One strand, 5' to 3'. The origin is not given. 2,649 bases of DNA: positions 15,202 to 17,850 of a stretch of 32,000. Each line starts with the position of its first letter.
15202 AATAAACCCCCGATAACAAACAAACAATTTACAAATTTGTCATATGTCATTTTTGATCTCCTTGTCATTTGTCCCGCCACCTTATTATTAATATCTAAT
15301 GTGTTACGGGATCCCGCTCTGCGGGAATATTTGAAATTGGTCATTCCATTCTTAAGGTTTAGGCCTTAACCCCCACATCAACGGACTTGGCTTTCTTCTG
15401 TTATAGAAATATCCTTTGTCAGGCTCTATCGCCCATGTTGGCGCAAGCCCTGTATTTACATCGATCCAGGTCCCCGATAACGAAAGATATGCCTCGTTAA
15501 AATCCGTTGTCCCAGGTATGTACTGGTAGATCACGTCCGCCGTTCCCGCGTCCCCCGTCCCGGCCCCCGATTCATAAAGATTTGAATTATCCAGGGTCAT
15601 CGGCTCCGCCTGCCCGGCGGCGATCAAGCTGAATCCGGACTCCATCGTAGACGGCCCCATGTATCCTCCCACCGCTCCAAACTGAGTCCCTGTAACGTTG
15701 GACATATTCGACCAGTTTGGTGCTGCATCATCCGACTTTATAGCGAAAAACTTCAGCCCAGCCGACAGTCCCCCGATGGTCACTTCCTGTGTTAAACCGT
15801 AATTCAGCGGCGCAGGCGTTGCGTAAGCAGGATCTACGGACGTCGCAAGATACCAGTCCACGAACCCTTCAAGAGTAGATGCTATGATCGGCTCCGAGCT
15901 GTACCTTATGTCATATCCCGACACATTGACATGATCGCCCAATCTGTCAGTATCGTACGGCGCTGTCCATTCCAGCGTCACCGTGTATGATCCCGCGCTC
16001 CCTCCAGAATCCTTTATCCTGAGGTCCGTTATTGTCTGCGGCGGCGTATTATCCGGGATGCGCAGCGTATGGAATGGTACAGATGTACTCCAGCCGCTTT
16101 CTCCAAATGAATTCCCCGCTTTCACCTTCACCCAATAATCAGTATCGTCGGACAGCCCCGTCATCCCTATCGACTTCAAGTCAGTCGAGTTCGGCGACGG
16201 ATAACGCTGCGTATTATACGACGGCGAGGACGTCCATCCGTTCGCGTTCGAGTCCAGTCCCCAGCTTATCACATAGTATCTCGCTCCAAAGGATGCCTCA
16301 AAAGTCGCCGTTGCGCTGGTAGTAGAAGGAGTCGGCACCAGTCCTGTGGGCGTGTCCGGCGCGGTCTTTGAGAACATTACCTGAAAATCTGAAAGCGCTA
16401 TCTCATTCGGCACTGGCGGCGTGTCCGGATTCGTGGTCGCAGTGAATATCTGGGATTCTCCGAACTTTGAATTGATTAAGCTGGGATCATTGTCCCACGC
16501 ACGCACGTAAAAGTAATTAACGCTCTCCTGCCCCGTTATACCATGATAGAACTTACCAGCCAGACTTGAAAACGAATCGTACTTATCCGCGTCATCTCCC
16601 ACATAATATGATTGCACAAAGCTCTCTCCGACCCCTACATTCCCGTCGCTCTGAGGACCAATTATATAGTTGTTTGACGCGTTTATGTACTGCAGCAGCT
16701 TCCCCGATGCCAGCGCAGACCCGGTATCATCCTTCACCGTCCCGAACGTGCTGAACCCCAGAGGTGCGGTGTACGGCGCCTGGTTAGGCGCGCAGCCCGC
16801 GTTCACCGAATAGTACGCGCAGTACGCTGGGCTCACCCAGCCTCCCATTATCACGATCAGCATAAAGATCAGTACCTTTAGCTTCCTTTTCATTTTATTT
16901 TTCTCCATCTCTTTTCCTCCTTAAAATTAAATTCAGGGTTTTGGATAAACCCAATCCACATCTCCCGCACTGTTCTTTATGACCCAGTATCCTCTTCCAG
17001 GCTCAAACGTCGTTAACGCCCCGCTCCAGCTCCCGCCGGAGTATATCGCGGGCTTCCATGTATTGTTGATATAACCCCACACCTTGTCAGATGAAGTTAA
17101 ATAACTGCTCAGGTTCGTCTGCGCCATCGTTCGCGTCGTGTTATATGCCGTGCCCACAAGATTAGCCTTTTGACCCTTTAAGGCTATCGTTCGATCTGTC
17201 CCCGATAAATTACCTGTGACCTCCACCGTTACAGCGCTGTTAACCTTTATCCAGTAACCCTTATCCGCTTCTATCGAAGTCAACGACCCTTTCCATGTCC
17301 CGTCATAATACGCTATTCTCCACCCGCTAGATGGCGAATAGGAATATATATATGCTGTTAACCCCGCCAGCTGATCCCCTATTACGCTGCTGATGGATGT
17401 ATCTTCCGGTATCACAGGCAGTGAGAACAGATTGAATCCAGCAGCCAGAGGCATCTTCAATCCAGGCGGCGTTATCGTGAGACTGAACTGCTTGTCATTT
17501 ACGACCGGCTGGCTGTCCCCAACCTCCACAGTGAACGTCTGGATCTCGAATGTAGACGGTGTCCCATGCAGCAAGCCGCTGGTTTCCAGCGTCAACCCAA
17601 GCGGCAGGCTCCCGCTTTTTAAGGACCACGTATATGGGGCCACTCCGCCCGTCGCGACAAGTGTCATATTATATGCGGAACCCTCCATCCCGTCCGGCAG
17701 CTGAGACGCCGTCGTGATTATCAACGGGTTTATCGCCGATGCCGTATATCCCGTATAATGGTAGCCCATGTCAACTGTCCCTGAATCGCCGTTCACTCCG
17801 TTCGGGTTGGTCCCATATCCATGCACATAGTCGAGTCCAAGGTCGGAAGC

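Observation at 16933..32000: Giant (more than 15 kb, more than 5,000 aa) modular beta-helix surface gene with an unusual eight-module architecture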

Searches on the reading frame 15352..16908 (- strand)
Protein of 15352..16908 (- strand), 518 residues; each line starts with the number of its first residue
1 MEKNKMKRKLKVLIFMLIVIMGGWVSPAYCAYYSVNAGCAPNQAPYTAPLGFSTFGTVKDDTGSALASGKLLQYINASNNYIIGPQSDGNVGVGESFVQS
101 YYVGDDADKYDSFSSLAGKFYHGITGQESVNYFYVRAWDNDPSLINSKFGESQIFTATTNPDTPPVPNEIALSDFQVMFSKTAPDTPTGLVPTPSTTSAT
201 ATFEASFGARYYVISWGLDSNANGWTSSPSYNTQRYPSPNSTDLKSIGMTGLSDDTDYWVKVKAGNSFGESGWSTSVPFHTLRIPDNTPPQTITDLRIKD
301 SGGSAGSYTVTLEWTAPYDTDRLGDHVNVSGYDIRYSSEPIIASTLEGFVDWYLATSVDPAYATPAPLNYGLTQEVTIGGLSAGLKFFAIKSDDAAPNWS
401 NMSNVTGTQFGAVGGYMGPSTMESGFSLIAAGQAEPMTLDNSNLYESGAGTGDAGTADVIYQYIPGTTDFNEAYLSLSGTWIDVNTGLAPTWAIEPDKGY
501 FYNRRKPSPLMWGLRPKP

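Call 10: search_protein_families(library=pfam, proteins=[window:15352-16908:-], max_evalue=0.001)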
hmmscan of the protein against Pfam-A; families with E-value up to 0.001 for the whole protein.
window:15352-16908:- (518 aa): 2 families
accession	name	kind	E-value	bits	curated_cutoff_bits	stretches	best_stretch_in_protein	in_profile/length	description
PF00041.27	fn3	-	0.00018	22.1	25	0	239-278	46-82/84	Fibronectin type III domain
PF16656.11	Pur_ac_phosph_N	-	0.00057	20.8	30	1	192-281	8-93/93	Purple acid Phosphatase, N-terminal domain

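Call 12: find_encoding_contigs(protein=window:15352-16908:-, flank=10000, max_places=6)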
Protein window:15352-16908:- (518 aa): no gene with exactly this product is on record in the collection.

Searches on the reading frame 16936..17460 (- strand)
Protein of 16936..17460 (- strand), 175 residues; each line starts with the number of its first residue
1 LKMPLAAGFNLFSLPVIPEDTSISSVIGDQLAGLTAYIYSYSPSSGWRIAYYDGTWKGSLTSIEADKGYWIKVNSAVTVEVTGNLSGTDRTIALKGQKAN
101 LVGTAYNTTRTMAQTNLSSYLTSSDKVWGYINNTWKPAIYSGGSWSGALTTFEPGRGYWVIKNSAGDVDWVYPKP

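Call 34: search_protein_representatives(protein=window:16936-17460:-)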
Query: 175 residues. Proteins with E-value up to 0.001 (for the whole library): 1884; up to 1e-10: 140; up to 1e-30: 7. The best 150 are listed.
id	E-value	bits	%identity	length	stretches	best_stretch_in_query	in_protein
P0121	2.5e-95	333.9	86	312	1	2-175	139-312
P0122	3.1e-82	291.2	75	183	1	2-175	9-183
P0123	5.1e-78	277.5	73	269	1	2-175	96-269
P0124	2.1e-77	275.5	77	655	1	3-175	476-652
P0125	2.2e-73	262.4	70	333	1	2-175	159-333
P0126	2.9e-66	239.2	69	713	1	2-175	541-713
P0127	1.5e-39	152.2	49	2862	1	4-175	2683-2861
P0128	1.3e-23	100.2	27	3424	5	4-173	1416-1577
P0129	1.6e-22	96.7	45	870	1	5-175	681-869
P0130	3.4e-22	95.6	34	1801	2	4-165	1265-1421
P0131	5.1e-22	95.0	41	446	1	13-174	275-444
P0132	2.5e-21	92.8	35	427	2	4-161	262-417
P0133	5.4e-21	91.7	40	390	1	7-175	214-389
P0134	3.1e-20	89.2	42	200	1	4-166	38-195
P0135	5.5e-20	88.4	40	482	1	11-175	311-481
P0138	3.3e-19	85.9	44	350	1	10-175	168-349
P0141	2.0e-18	83.3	35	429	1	3-174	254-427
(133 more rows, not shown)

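Call 37: search_protein_families(library=pfam, proteins=[P0123, P0125, P0126, P0129, P0131, P0132, P0133, P0138, P0141, P0128], max_evalue=0.01)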
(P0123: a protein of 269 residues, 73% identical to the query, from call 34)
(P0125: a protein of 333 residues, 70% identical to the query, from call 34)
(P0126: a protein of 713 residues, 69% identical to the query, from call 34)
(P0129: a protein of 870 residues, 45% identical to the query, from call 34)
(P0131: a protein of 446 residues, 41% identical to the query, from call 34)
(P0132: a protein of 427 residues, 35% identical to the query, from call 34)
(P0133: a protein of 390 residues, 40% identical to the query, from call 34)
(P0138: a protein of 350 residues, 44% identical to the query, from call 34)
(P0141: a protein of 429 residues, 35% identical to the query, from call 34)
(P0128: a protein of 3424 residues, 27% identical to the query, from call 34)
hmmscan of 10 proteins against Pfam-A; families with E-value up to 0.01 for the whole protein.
P0123 (269 aa): 0 families

P0125 (333 aa): 2 families
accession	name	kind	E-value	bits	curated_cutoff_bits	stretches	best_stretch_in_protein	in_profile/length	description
PF00041.27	fn3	-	7.8e-11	42.5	25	1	68-149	2-82/84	Fibronectin type III domain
PF16656.11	Pur_ac_phosph_N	-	0.0092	17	30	0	73-152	7-93/93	Purple acid Phosphatase, N-terminal domain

P0126 (713 aa): 8 families
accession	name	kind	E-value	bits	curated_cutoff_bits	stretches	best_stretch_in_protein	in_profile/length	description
PF13570.13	Beta-prop_ACSF4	-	3.9e-58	197.8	133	3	148-357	39-249/329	Beta-alanine-activating enzyme, beta-propeller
PF13360.13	PQQ_2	-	1.1e-32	114.1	27.6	2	220-434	2-225/233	Outer membrane protein assembly factor BamB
PF25292.1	Beta-prop_CGLA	-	9e-09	35.7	26.8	1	296-355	47-109/316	Lambda-carrageenase beta-propeller domain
PF20067.5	SSL_N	-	7.7e-07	29.3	18.9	0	412-430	27-45/46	Strictosidine synthase-like, N-terminal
PF01011.28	PQQ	-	2.9e-06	26.7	26.7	0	168-198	56-86/595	Glucose/ethanol/alcohol dehydrogenase, beta-propeller domain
PF17957.7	Big_7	-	0.0024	18.9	24.1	0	438-470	1-33/70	Bacterial Ig domain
PF07494.17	Reg_prop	-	0.0053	17.3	20.4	0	373-385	12-24/24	Two component regulator propeller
PF08450.18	SGL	-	0.0097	16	26.3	0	247-301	189-245/246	SMP-30/Gluconolactonase/LRE-like region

P0129 (870 aa): 3 families
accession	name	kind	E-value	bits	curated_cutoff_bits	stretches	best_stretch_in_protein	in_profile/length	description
PF01833.30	TIG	-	3.2e-21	75.6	20.9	3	471-574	1-83/84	IPT/TIG domain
PF09099.16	Qn_am_d_aIII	-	1.8e-05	25.4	22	1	24-96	4-71/82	Quinohemoprotein amine dehydrogenase, alpha subunit domain III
PF03425.19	CBM_11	-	2.3e-05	25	27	1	208-369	11-167/182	Carbohydrate binding domain (family 11)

P0131 (446 aa): 0 families

P0132 (427 aa): 1 family
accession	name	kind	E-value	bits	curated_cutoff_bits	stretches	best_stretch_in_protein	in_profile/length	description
PF00041.27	fn3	-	3.9e-10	40.2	25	1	5-79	10-80/84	Fibronectin type III domain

P0133 (390 aa): 0 families

P0138 (350 aa): 0 families

P0141 (429 aa): 0 families

P0128 (3424 aa): 7 families
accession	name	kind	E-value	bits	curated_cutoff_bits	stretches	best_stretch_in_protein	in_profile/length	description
PF18911.6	PKD_4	-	1.7e-84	278.4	27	8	1018-1089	9-79/85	PKD domain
PF00801.26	PKD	-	9.2e-64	211.9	23.5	8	1708-1777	4-76/80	PKD domain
PF13385.13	Laminin_G_3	-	2e-16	60.9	27.6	1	1146-1319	1-151/151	Concanavalin A-like lectin/glucanases superfamily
PF00404.24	Dockerin_1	-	5.3e-07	30.2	22.9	1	3348-3400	1-52/57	Dockerin type I domain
PF02973.23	Sialidase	-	0.00017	21.6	26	1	1248-1320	110-183/189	Sialidase, N-terminal domain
PF17803.7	Cadherin_4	-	0.00022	22.1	25.1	1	3060-3112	2-55/71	Bacterial cadherin-like domain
PF17963.7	Big_9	-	0.00049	21.4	23.6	1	2978-3063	3-88/89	Bacterial Ig domain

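Call 44: predict_structure(alignment_id=A2)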
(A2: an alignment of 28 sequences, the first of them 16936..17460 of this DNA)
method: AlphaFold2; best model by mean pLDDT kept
length: 175 residues; sequences in the alignment: 28
mean_pLDDT: 97.6   pTM: 0.91
mean pLDDT of the five models: 97.6, 97.3, 97.2, 97.0, 96.9
residues with pLDDT >= 90: 175; 70-90: 0; 50-70: 0; < 50: 0
segments of 3 or more residues with pLDDT < 50: none
pLDDT, mean of each block of 10 residues (from residue 1): 97 98 98 98 98 97 98 98 97 98 97 98 98 97 97 98 98 96
secondary structure, 60 per line:
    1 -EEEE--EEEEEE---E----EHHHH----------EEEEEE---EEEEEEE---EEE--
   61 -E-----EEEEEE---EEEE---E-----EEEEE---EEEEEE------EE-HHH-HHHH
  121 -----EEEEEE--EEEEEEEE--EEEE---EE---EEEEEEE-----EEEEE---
elements in order: E2-5 E8-13 H23-26 E37-42 E46-52 E56-58 E68-73 E77-80 E90-94 E98-103 H117-120 E126-131 E134-141 E144-147 E156-162 E168-172

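Call 48: fold_search(model_id=the predicted structure, library=pdb)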
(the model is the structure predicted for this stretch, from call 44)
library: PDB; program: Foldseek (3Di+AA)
matches with E <= 10: 923; with E <= 0.001: 0
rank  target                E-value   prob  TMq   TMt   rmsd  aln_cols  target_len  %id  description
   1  9nrx_J                6.5e-02  0.09  0.17  0.10  32.0       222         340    8  Venezuelan Equine Encephalitis Virus in complex with the single domain antibody V2B3 (released 2025-12-03)
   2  7ffe_N                7.6e-02  0.08  0.17  0.09  29.8       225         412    8  Cryo-EM structure of VEEV VLP (released 2021-10-20)
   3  9nrx_Q                8.0e-02  0.06  0.13  0.08  30.1       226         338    8  Venezuelan Equine Encephalitis Virus in complex with the single domain antibody V2B3 (released 2025-12-03)
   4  7cvz_B                9.9e-02  0.09  0.18  0.09  30.0       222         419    9  Cryo-EM structure of Chikungunya virus in complex with Fab fragments of mAb CHK-263 (released 2020-11-04)
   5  7n0u_H                1.0e-01  0.16  0.24  0.21  14.4       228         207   17  Complex of recombinant Bet v 1 with Fab fragment of REGN5713 (released 2021-08-11)
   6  9dqy_B                1.2e-01  0.08  0.17  0.09  29.8       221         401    8  Structure of western equine encephalitis virus Imperial 181 VLP in complex with house sparrow PCDH10 EC1 (released 2025-03-26)
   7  9nrx_N                1.4e-01  0.10  0.21  0.12  30.2       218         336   10  Venezuelan Equine Encephalitis Virus in complex with the single domain antibody V2B3 (released 2025-12-03)
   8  9puj                  1.4e-01  0.06  0.12  0.09  15.1       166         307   10  SARS-CoV-2 Papain-like Protease (PLpro) in complex with Fragment 17 (released 2026-01-21)
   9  3qsq                  1.8e-01  0.06  0.18  0.16  16.2       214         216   12  Crystal structure of the projection domain of the human astrovirus capsid protein (released 2011-07-20)
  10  9oc6_A                2.0e-01  0.05  0.16  0.14  17.9       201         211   10  Crystal structure of receptor FcRn bound to Human Astrovirus 6 spike (released 2025-11-19)
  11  8uvm_C                2.0e-01  0.04  0.11  0.08  15.6       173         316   10  SARS-CoV-2 papain-like protease (PLpro) complex with covalent inhibitor Jun11313 (released 2024-04-03)
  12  6iea_H                2.1e-01  0.09  0.21  0.19  15.2       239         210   14  Structure of RVFV Gn and human monoclonal antibody R13 (released 2019-04-10)
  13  8ua4_E                2.1e-01  0.06  0.17  0.08  28.7       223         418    9  Structure of eastern equine encephalitis virus VLP in complex with VLDLR LA1 (released 2024-08-14)
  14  7ffe_Q                2.2e-01  0.06  0.17  0.09  29.2       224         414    7  Cryo-EM structure of VEEV VLP (released 2021-10-20)
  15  9wyg                  2.2e-01  0.04  0.16  0.14  16.3       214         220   12  Crystal structure of HAstV8 spike (released 2026-02-11)
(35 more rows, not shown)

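Call 67: search_solved_structures(query=A2, max_evalue=10)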
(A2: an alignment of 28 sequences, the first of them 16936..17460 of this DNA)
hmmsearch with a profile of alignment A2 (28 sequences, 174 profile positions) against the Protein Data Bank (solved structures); distinct sequences matched with E-value up to 10: 0.

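Call 68: search_protein_families(library=ncbifam, alignment_id=A2, max_evalue=1)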
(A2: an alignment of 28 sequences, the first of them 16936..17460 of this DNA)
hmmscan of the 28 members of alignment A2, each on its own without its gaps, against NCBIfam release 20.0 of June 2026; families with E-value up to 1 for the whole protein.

A. member 1, window:16936-17460:- (175 aa): 0 families

B. families by the number of members that match (of 28 scanned): 13 families
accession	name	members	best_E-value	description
NF002952.0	PRK03606.2-3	1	0.0013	ureidoglycolate lyase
NF010139.1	PRK13614.1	1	0.017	lipoprotein LpqB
NF047483.1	OM_LenF_fam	1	0.017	endostatin-like outer membrane lipoprotein LenF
NF008992.0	PRK12335.1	1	0.033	SAM-dependent methyltransferase TehB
NF011452.0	PRK14873.1-2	1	0.037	primosomal protein N'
NF041539.1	choice_anch_R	1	0.038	choice-of-anchor R domain-containing protein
NF010650.0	PRK14049.1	1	0.045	ferrioxamine B receptor precursor protein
NF010237.0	PRK13684.1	1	0.06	photosynthesis system II assembly factor Ycf48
NF006622.0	PRK09190.1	1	0.075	RNA-binding protein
TIGR04035.1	glucan_65_rpt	1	0.078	glucan-binding repeat-containing protein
TIGR02934.1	nifT_nitrog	1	0.16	putative nitrogen fixation protein NifT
NF004837.0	PRK06187.1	1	0.2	long-chain-fatty-acid--CoA ligase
NF033780.1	exosort_XrtU_C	1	0.64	exosortase U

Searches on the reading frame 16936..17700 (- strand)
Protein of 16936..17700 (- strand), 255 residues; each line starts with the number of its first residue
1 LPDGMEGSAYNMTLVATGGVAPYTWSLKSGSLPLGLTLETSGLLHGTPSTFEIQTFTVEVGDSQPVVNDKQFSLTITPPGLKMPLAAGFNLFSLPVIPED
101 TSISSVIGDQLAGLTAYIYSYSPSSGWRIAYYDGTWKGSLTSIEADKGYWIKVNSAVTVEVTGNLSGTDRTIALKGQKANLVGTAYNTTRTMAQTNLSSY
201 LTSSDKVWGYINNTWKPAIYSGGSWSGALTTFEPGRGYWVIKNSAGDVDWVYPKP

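Call 11: search_protein_families(library=pfam, proteins=[window:16936-17700:-], max_evalue=0.1)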
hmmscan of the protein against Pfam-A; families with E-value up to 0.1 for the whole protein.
window:16936-17700:- (255 aa): 3 families
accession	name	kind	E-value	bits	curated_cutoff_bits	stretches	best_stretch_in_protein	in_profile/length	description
PF05345.18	He_PIG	-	1.8e-10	41.5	24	1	6-77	15-96/96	Putative Ig domain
PF13573.12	SprB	-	0.0091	16.1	28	1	13-31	18-36/37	SprB repeat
PF13004.13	BACON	-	0.098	13.1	25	0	145-171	6-40/61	Putative binding domain, N-terminal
